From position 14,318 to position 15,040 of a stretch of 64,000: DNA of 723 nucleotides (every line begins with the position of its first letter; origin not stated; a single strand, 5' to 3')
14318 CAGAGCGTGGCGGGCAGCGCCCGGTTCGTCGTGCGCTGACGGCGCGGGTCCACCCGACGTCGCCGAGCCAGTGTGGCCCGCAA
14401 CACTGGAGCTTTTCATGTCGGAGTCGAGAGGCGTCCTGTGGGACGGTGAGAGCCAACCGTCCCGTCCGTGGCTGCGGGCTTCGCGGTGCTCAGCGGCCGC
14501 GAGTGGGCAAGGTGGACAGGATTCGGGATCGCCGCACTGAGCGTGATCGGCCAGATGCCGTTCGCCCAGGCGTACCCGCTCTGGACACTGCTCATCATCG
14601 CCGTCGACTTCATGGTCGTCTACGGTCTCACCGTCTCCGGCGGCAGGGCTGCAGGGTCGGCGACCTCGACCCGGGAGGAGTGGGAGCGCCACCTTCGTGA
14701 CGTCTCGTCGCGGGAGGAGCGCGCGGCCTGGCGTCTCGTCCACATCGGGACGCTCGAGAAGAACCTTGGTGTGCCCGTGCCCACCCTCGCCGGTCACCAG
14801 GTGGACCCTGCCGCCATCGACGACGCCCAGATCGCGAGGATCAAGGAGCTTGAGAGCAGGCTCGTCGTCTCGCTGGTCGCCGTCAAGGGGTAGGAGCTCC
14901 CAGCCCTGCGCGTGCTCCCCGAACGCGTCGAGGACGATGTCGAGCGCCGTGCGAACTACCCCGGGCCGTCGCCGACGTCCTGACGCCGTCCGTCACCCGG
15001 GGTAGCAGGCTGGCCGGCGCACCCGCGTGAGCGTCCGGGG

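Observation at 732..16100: Unrecognised three-copy small-protein family (MLC N-terminus, tandem helix-strand repeats) around a redox gene cluster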

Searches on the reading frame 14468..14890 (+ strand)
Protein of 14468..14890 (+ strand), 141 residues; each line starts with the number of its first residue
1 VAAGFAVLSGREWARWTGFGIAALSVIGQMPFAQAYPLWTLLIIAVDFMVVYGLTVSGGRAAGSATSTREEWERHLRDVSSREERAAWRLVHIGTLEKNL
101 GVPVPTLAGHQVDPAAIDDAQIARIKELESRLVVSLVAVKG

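Call 4: search_protein_families(library=pfam, proteins=[window:14468-14890:+], max_evalue=10)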
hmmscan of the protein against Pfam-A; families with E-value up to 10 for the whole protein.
seq(141 aa): 1 family
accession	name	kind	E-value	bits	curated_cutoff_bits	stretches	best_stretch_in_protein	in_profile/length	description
PF23636.1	DUF7144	-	6.4e-16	59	27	1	1-58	57-114/115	Domain of unknown function (DUF7144)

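Call 5: search_protein_families(library=ncbifam, proteins=[window:14468-14890:+], max_evalue=10)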
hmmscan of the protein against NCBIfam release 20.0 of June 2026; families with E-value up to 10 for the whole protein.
seq(141 aa): 0 families

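Call 31: find_homologous_proteins(query=window:14468-14890:+, max_evalue=0.001)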
Query seq(141 aa) (141 aa): 2 proteins with E <= 0.001 among 160 candidates.
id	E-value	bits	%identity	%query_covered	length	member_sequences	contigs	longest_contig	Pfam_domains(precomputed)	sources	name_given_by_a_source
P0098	2.7e-85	301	100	100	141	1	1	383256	PF23636.2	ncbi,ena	-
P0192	4.0e-36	142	86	62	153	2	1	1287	PF23636.2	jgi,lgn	-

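Call 33: find_encoding_contigs(protein=P0192, flank=5000, max_places=3)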
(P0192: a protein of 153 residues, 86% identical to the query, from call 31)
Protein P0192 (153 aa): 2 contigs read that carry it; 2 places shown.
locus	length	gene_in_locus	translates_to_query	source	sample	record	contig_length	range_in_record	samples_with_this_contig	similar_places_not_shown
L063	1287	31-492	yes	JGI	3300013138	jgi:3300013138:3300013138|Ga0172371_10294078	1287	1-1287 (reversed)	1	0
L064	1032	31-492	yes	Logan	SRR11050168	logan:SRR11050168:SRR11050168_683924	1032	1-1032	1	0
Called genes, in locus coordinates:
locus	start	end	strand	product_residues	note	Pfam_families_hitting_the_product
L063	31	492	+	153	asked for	PF23636:DUF7144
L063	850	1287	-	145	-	?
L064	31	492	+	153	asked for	PF23636:DUF7144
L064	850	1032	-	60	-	?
